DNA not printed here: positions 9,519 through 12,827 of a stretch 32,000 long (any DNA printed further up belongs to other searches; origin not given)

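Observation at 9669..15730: Two-gene cassette: N6-adenine methyltransferase with TRD, coupled to a PLD-nuclease/SNF2-helicase fusion, a candidate non-canonical restriction/defence system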

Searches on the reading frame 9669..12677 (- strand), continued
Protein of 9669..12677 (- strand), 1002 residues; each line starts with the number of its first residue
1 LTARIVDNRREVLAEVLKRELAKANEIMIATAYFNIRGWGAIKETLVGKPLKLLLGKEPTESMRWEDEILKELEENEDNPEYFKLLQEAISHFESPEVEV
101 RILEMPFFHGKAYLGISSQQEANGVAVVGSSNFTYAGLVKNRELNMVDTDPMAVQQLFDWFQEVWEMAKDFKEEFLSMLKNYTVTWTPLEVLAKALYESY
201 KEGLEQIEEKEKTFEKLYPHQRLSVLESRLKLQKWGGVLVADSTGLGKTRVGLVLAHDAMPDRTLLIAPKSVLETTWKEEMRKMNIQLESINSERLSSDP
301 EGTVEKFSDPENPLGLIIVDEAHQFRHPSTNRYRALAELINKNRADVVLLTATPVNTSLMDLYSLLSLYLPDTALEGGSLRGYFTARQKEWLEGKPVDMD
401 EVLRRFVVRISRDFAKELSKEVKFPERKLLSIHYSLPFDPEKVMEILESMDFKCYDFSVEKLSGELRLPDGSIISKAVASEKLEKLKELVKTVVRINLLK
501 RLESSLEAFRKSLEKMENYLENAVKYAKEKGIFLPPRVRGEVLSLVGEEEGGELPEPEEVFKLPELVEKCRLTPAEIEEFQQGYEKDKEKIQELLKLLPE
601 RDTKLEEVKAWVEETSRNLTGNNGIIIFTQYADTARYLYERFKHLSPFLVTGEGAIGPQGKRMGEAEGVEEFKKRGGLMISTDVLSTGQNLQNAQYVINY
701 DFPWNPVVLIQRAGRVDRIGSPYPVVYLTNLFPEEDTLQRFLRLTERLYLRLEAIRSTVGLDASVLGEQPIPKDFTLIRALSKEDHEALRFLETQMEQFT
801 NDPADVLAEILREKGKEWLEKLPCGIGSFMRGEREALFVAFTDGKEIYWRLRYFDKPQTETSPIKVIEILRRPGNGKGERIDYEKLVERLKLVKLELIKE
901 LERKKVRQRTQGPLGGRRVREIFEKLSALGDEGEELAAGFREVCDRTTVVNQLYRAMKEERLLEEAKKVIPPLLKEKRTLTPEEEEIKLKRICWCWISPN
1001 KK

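Call 36: get_annotated_region(hit=H2, flank=7000)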
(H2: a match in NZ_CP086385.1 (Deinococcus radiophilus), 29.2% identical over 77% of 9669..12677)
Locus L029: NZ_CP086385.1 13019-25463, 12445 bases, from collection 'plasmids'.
description: Deinococcus radiophilus strain ATCC 27603 plasmid pRadio5, complete sequence
organism: Deinococcus radiophilus (NCBI taxid 32062)
taxonomy: Bacteria; Deinococcota; Deinococci; Deinococcales; Deinococcaceae; Deinococcus; Deinococcus radiophilus
host: -; source: Harpadon nehereus,cell culture,2 Mrad irradiated Bombay duck; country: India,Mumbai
typing (MOB-suite, as given by PLSDB): non-mobilizable
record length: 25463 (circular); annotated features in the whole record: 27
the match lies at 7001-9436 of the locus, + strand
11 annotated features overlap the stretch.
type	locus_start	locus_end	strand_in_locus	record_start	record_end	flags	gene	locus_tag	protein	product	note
CDS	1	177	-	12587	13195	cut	-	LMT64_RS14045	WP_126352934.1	ParA family protein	-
CDS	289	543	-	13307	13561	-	-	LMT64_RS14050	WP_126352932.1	hypothetical protein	-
CDS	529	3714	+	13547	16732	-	-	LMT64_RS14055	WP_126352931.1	N-6 DNA methylase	GO:0006306 - DNA methylation [Evidence IEA]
CDS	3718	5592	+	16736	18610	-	-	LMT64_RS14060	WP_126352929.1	DUF262 domain-containing protein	-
CDS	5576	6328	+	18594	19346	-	-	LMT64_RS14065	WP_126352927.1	hypothetical protein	-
CDS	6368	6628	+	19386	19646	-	-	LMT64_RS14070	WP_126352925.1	hypothetical protein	-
CDS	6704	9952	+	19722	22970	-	-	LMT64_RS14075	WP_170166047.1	helicase-related protein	-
CDS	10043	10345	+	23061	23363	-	-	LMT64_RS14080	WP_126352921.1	hypothetical protein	-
CDS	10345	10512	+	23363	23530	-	-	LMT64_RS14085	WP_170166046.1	hypothetical protein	-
CDS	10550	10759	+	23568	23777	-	-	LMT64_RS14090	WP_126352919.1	hypothetical protein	-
CDS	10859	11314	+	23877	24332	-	-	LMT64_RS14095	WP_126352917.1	hypothetical protein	-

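Call 37: get_annotated_region(hit=H7, flank=7000)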
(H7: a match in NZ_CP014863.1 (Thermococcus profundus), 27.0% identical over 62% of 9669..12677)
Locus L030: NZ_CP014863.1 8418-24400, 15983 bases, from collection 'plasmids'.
description: Thermococcus profundus strain DT 5432 plasmid unnamed, complete sequence
organism: Thermococcus profundus (NCBI taxid 49899)
taxonomy: Archaea; Euryarchaeota; Thermococci; Thermococcales; Thermococcaceae; Thermococcus; Thermococcus profundus
host: -; source: -; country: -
typing (MOB-suite, as given by PLSDB): non-mobilizable
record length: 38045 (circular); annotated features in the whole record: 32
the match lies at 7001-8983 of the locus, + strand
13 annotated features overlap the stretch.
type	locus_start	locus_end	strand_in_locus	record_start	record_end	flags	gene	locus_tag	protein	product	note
CDS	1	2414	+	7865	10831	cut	-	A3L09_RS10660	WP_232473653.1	DNA methyltransferase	-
CDS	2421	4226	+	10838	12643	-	-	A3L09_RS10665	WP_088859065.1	hypothetical protein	-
CDS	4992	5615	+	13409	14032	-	-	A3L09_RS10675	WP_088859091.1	hypothetical protein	-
CDS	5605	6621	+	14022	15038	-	-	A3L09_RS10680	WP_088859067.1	nucleotidyl transferase AbiEii/AbiGii toxin family protein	-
CDS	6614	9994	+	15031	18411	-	-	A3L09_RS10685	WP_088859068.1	helicase-related protein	-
CDS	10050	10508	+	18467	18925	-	-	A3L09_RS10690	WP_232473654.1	DUF365 domain-containing protein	-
CDS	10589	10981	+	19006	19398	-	-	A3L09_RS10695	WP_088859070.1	hypothetical protein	-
CDS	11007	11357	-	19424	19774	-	-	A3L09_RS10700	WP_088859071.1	hypothetical protein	-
CDS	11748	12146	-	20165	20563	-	-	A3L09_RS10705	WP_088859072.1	hypothetical protein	-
CDS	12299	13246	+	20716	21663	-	-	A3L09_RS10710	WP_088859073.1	MarR family transcriptional regulator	GO:0006355 - regulation of DNA-templated transcription [Evidence IEA]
CDS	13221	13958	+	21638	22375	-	-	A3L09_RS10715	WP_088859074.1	hypothetical protein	-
CDS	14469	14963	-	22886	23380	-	-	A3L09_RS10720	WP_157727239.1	hypothetical protein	-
CDS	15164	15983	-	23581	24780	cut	-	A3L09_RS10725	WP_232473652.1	AAA family ATPase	-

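Call 38: get_annotated_region(hit=H1, flank=7000)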
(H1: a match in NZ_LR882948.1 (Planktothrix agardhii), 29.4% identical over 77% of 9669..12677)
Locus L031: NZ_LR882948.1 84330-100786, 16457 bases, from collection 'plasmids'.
description: Planktothrix agardhii strain No.365 plasmid p4
organism: Planktothrix agardhii (NCBI taxid 1160)
taxonomy: Bacteria; Cyanobacteriota; Cyanophyceae; Oscillatoriales; Microcoleaceae; Planktothrix; Planktothrix agardhii
host: -; source: -; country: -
typing (MOB-suite, as given by PLSDB): non-mobilizable
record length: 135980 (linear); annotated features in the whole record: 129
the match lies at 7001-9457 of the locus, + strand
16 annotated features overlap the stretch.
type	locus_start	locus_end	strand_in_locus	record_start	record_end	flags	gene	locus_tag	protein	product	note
CDS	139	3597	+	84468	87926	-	-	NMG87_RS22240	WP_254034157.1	DNA methyltransferase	GO:0006306 - DNA methylation [Evidence IEA]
CDS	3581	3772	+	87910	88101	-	-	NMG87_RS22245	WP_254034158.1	hypothetical protein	-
CDS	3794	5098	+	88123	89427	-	-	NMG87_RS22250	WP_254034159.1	hypothetical protein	-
CDS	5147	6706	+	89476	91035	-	-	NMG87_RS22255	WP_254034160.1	sigma-70 family RNA polymerase sigma factor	GO:0006352 - DNA-templated transcription initiation [Evidence IEA]; GO:0006355 - regulation of DNA-templated ...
CDS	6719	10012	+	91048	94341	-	-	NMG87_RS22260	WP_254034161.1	SNF2-related protein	-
CDS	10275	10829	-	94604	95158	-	-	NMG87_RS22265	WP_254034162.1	hypothetical protein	-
CDS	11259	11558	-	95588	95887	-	-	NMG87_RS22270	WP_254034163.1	hypothetical protein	-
CDS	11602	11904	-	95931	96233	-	-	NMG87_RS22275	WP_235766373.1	fertility inhibition FinO-like protein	-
CDS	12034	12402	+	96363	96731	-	-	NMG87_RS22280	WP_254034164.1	DUF6508 domain-containing protein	-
CDS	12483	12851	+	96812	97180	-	-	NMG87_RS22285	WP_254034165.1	hypothetical protein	-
CDS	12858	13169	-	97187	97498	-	-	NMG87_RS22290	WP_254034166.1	hypothetical protein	-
CDS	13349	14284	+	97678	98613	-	-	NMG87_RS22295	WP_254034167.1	GIY-YIG nuclease family protein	-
CDS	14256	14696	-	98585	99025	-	-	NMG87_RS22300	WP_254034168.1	hypothetical protein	-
CDS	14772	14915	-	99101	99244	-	-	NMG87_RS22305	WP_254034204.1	lysozyme inhibitor LprI family protein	-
CDS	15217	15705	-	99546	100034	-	-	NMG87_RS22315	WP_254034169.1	hypothetical protein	-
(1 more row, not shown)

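Call 53: predict_structure(alignment_id=A1)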
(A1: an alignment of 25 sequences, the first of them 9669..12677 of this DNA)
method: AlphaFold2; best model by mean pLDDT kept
length: 1002 residues; sequences in the alignment: 25
mean_pLDDT: 78.9   pTM: 0.67
mean pLDDT of the five models: 78.9, 76.1, 73.2, 67.7, 67.3
residues with pLDDT >= 90: 122; 70-90: 688; 50-70: 153; < 50: 39
segments of 3 or more residues with pLDDT < 50: 546-550, 684-688, 760-772, 980-982
pLDDT, mean of each block of 10 residues (from residue 1): 68 86 87 87 88 76 66 82 89 91 67 76 74 84 77 83 89 87 87 91 70 70 87 88 74 87 87 80 87 81 85 91 74 84 89 64 86 74 79 69 82 76 81 84 90 86 62 63 81 83 84 87 86 71 48 65 73 89 93 90 89 80 70 79 83 75 78 81 55 79 63 71 84 82 77 65 41 66 79 62 79 86 88 90 88 87 87 72 85 89 71 65 80 78 81 89 88 67 65 88 48
secondary structure, 60 per line:
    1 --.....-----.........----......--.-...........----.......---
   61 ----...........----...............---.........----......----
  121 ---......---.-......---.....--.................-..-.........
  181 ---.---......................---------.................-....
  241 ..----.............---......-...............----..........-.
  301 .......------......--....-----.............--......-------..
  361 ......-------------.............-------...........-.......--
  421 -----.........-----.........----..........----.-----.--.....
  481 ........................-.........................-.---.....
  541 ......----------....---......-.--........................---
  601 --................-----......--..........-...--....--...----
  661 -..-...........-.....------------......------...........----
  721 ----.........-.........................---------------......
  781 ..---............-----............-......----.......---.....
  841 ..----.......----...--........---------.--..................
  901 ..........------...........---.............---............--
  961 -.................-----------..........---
elements in order (helices of 4 or more, strands of 3 or more residues): E3-7 H13-21 E26-31 H36-46 E51-57 H65-75 H80-94 E98-106 E111-116 E124-129 H135-140 E144-148 H151-167 H172-180 H188-209 H219-235 E237-242 H247-259 E263-268 H270-284 E289-292 H293-298 H300-307 E314-319 H322-325 H331-343 E346-351 H359-366 H380-392 H400-406 E407-410 H412-418 E426-434 H440-448 H453-462 H476-504 H506-530 H536-546 H557-560 H564-569 H574-597 H603-618 E624-629 H632-641 E648-651 E654-656 H665-675 E677-681 E694-699 H706-716 E725-733 H735-759 H775-782 H786-797 H803-814 H816-821 E826-832 E836-842 E847-853 E858-860 H863-870 H883-910 H917-927 H931-943 H947-958 H962-978 E990-999

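Call 56: fold_search(model_id=the predicted structure, library=pdb)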
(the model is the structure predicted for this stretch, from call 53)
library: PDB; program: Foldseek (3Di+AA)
matches with E <= 10: 1437; with E <= 0.001: 231
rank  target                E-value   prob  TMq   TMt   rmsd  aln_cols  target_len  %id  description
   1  7clg_B                7.2e-15  1.00  0.21  0.26  28.0       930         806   13  Crystal structure of the ATP-dependent restriction endonuclease SauUSI (released 2021-01-20)
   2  7clg_A                8.4e-15  1.00  0.19  0.22  29.6       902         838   13  Crystal structure of the ATP-dependent restriction endonuclease SauUSI (released 2021-01-20)
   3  8t0l_F                8.6e-14  1.00  0.31  0.32  19.9      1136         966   13  E. coli Sw2/Snf2 ATPase RapA bound to both ADP-AlF3 and reconstituted E. coli RNA polymerase post-termination complex  (released 2025-04-02)
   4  9b1e_A                6.2e-13  1.00  0.30  0.40  30.8       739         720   15  Cryo-EM structure of native SWR1 bound to nucleosome (composite structure) (released 2024-10-09)
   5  9b1d_A                6.9e-13  1.00  0.29  0.40  31.1       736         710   15  Cryo-EM structure of native SWR1 bound to DNA (composite structure) (released 2024-10-09)
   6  9jo5_K                1.1e-12  1.00  0.28  0.43  16.1       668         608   17  Structure of isw1-nucleosome complex in ADP-B state (released 2025-04-09)
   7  6bog_A                1.5e-12  1.00  0.24  0.25  23.9      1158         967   13  Crystal structure of RapA, a Swi2/Snf2 protein that recycles RNA polymerase during transcription (released 2017-12-13)
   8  8so8                  1.7e-12  1.00  0.25  0.28  21.8      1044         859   14  Crystal structure of an N-terminally truncated variant of Escherichia coli RapA (released 2024-07-03)
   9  8atf_G                2.3e-12  1.00  0.28  0.60  11.1       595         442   15  Nucleosome-bound Ino80 ATPase (released 2022-12-14)
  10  9jao_C                2.4e-12  1.00  0.29  0.45  12.3       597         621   17  The structure of SMARCAD1 bound to the hexasome in the presence of ADP-BeFx (released 2025-04-30)
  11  6ryr_W                2.7e-12  1.00  0.30  0.41  27.2       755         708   15  Nucleosome-CHD4 complex structure (single CHD4 copy) (released 2020-07-15)
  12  9ear_W                3.1e-12  1.00  0.29  0.42  12.2       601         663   17  CHD1-nucleosome complex (closed state) (released 2025-05-07)
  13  9jnu_K                3.5e-12  1.00  0.28  0.49  12.1       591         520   16  Structure of isw1-nucleosome complex in ADP state (released 2025-04-09)
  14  8spg                  3.8e-12  1.00  0.26  0.30  22.7      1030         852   13  Crystal structure of N-terminally truncated Escherichia coli RapA in complex with MgADP (released 2024-07-03)
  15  9n6h_K                4.5e-12  1.00  0.27  0.34  17.0       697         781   13  2.54 A S.cerevisiae Chd1[L886G/L889G/L891G]-nucleosome 1:1 complex (released 2025-06-11)
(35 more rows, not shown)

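Call 63: search_protein_families(library=padloc, alignment_id=A3, max_evalue=1e-10)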
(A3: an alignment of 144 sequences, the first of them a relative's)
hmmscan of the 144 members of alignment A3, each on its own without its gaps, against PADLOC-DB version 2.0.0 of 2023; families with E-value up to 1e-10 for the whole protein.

A. member 1, L002:204-1025:+ (274 aa): 0 families

B. families by the number of members that match (of 144 scanned): 123 families (the first 25 are shown)
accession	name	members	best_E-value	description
PDLC02979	AriA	5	4.1e-21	-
PDLC03878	NsnB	5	7.2e-20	-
PDLC02358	Old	5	1.8e-19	Old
PDLC02980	AriA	4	2.3e-26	-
PDLC00067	GajA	4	1.9e-15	AAA ATPase domain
PDLC04178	HEC-01A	3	8.5e-25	-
PDLC04135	mad3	3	2.3e-18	mads_3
PDLC04608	PDC-M38A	3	2.3e-18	-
PDLC02336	AbiLi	3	2.5e-15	AbiLi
PDLC02335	AbiLi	2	5.7e-26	AbiLi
PDLC04182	HEC-01A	2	4.5e-25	-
PDLC04105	HerA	2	5.9e-24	-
PDLC04541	PDC-M25A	2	1.4e-23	-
PDLC04175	HEC-01A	2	5.2e-23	-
PDLC04176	HEC-01A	2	3.7e-22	-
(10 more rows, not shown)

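Call 66: find_related_loci(query=A1, collection=viral_contigs, flank=10000)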
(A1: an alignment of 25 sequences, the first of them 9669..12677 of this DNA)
Query A1 (1002 aa) in viral_contigs; peptide patterns used: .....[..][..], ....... (x = any residue, [..] = any of these).
67 stretches matched a pattern, but none encodes a relative of the query by tblastn (E <= 1e-3).

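Call 67: find_related_loci(query=A1, collection=metagenome_contigs, flank=8000)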
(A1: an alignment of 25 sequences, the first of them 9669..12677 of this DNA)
Query A1 (1002 aa) in metagenome_contigs; peptide patterns used: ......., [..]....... (x = any residue, [..] = any of these).
341 stretches matched a pattern; 138 encode a relative of the query (tblastn E <= 1e-3); the best 80 are kept; 80 distinct loci.
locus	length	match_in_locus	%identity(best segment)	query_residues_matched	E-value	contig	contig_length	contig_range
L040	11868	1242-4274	60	3-1000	0e+0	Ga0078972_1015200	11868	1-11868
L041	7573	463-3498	59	3-998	0e+0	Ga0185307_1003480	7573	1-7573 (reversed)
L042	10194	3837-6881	59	3-1002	0e+0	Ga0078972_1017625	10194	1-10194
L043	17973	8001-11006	100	1-1002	0e+0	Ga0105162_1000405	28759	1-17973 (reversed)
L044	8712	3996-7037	51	3-998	0e+0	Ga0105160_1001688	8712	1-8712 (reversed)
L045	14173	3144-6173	52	3-999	0e+0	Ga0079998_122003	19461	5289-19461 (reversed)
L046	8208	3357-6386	52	3-999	0e+0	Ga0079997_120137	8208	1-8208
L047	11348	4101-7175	50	3-1002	0e+0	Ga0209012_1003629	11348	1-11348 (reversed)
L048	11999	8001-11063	51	3-999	0e+0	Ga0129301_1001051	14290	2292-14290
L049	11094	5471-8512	51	3-1001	0e+0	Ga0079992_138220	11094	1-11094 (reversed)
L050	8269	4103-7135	52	3-998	0e+0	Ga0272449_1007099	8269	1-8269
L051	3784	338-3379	51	3-1001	0e+0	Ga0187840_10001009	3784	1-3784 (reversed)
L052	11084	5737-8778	51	3-1001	0e+0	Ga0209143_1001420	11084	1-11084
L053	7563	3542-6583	52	3-999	0e+0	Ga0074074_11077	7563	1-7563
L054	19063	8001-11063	50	3-1000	0e+0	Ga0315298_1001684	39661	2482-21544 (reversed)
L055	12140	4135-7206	50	3-1002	0e+0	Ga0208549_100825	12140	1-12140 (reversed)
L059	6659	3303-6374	49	3-1002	0e+0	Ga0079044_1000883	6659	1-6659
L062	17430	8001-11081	50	4-999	0e+0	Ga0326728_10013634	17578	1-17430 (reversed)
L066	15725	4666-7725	50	3-999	0e+0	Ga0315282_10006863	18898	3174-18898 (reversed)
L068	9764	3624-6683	50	3-999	0e+0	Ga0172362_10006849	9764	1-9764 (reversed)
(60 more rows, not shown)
